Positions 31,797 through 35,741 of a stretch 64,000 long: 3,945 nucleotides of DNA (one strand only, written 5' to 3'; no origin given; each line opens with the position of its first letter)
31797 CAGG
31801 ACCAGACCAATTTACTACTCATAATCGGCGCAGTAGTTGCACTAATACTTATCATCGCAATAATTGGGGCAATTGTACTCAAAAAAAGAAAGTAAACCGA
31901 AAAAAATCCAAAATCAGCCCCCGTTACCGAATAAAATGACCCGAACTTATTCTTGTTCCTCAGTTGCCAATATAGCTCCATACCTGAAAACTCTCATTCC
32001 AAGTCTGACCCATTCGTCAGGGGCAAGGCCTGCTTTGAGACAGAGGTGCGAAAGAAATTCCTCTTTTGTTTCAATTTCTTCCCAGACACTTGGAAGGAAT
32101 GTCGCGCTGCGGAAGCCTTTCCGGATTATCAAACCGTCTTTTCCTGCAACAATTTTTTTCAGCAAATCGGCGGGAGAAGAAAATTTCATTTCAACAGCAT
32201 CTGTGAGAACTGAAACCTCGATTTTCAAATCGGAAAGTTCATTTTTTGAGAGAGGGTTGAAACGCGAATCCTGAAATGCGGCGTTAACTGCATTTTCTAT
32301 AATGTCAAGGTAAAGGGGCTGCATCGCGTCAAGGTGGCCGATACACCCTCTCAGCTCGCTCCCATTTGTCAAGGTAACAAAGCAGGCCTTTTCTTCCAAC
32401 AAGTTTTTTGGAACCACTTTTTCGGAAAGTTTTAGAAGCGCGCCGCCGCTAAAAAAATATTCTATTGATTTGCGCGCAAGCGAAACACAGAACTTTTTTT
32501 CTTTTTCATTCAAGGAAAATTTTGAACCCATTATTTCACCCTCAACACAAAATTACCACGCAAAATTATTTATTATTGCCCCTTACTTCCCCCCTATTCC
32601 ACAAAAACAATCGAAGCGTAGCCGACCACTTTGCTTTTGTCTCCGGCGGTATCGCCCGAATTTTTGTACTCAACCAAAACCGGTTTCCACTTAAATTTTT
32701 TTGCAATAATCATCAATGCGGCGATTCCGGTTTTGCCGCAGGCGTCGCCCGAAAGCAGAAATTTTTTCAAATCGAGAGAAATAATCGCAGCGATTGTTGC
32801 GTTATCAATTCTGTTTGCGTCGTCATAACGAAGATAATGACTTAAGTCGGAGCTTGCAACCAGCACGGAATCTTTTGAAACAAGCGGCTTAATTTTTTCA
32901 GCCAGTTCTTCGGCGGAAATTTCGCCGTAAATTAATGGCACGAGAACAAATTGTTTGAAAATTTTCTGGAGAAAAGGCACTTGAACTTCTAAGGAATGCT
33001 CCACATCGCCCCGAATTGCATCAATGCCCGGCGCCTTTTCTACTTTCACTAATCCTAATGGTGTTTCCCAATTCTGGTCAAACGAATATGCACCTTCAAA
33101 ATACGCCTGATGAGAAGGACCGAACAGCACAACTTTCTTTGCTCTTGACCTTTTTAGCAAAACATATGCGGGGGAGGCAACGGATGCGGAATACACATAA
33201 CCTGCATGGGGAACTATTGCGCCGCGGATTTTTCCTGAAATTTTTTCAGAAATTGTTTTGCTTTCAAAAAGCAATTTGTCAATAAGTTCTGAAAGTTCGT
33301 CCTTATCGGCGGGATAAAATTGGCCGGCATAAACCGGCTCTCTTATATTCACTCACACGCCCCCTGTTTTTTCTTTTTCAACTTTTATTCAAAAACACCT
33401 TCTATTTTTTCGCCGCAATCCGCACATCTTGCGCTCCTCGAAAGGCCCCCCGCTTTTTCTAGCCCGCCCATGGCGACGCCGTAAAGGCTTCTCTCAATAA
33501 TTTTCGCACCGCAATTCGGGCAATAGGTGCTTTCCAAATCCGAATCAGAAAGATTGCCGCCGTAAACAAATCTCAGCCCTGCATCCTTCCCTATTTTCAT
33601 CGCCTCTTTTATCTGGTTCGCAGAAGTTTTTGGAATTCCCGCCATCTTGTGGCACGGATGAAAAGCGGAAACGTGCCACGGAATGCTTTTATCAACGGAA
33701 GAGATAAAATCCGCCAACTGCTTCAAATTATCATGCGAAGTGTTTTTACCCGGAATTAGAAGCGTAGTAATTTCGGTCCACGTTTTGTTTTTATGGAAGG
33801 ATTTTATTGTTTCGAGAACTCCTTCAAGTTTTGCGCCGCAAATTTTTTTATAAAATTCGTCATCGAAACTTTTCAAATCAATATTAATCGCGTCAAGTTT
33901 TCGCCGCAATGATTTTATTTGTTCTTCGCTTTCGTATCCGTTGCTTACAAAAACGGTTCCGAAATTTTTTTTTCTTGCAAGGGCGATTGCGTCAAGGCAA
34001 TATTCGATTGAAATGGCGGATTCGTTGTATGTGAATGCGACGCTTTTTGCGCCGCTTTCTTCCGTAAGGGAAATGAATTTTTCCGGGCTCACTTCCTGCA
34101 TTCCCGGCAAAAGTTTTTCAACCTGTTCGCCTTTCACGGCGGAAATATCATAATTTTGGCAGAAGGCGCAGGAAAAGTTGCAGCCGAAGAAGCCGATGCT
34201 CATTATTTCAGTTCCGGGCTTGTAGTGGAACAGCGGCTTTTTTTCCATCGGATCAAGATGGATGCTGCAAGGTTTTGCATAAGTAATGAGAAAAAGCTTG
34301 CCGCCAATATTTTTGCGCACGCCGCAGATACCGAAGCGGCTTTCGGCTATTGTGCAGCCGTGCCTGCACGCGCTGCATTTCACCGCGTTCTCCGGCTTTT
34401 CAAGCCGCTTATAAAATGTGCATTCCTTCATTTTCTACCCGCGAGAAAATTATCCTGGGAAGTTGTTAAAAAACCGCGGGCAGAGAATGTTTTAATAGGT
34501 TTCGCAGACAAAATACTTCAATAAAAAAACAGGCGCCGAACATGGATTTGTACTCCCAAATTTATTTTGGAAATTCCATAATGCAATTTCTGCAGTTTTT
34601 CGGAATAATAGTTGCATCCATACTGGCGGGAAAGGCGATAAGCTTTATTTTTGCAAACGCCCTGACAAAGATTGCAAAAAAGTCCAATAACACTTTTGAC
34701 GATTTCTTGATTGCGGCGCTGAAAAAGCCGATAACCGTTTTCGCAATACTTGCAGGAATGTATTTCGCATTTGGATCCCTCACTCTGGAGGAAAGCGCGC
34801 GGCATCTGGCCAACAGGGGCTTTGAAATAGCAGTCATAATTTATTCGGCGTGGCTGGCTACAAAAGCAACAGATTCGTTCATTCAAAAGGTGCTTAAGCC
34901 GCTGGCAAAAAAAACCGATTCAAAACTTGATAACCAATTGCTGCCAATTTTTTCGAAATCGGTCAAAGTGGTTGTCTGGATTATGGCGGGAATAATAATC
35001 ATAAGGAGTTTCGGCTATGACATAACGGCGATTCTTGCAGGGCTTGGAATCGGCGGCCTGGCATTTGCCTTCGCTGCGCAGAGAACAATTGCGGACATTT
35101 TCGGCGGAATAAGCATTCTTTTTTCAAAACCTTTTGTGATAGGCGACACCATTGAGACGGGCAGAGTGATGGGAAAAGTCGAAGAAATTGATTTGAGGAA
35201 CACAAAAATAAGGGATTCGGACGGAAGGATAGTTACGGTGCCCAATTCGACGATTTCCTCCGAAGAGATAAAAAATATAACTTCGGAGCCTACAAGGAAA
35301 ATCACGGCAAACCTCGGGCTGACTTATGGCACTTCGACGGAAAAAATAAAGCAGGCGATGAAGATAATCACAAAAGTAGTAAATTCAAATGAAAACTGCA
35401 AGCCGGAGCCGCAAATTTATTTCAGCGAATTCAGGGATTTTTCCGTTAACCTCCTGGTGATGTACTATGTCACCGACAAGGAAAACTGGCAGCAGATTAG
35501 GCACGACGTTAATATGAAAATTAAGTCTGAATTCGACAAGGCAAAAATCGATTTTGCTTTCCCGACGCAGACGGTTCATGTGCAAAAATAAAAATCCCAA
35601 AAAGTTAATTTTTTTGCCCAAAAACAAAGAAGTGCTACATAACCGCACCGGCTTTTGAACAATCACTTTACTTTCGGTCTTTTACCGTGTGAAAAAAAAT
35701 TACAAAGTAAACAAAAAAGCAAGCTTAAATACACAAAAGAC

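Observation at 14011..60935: Family of near-identical palindromic hairpin elements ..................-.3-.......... at 3' ends of unrelated genes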

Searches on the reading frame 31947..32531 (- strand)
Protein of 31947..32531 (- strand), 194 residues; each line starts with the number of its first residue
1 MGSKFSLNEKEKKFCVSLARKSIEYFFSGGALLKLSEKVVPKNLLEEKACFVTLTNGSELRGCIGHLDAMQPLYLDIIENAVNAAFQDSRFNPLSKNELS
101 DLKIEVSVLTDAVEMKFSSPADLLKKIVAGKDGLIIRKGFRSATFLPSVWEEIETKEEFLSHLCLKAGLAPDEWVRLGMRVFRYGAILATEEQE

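Call 65: search_protein_families(library=pfam, proteins=[window:31947-32531:-], max_evalue=0.0001)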
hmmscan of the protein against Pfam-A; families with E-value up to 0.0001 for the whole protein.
window:31947-32531:- (194 aa): 1 family
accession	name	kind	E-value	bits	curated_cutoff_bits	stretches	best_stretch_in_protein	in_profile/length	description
PF01871.22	AMMECR1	-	1.7e-49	168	25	1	16-186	1-165/168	AMMECR1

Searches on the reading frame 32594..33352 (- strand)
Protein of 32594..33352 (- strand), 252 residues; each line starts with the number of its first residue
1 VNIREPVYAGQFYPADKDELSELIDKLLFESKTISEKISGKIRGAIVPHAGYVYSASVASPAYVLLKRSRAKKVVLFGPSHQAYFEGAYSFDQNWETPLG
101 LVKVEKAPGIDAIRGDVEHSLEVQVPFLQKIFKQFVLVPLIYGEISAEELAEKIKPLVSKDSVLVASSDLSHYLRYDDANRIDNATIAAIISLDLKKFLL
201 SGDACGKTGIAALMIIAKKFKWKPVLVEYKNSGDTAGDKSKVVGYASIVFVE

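Call 66: search_protein_families(library=pfam, proteins=[window:32594-33352:-], max_evalue=0.0001)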
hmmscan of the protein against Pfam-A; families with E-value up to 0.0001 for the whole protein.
window:32594-33352:- (252 aa): 1 family
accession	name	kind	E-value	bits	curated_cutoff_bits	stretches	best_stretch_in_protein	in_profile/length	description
PF01875.22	Memo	-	4.9e-48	164.1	27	1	6-249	2-269/269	Memo-like protein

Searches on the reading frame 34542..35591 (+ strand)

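Call 66: search_protein_families(library=pfam, proteins=[window:34542-35591:+], max_evalue=0.0001)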
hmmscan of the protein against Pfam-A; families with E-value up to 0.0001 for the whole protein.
window:34542-35591:+ (349 aa): 3 families
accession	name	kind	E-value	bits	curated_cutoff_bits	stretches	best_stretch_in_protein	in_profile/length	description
PF00924.24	MS_channel_2nd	-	3.6e-23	81.9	20.2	1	182-247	2-67/68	Mechanosensitive ion channel, beta-domain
PF21082.3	MS_channel_3rd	-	7.4e-15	55.6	21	1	255-338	2-88/88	Mechanosensitive ion channel MscS, C-terminal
PF21088.3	MS_channel_1st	-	5.2e-11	42.8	23.1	1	141-180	3-42/42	Mechanosensitive ion channel, transmembrane helices 2/3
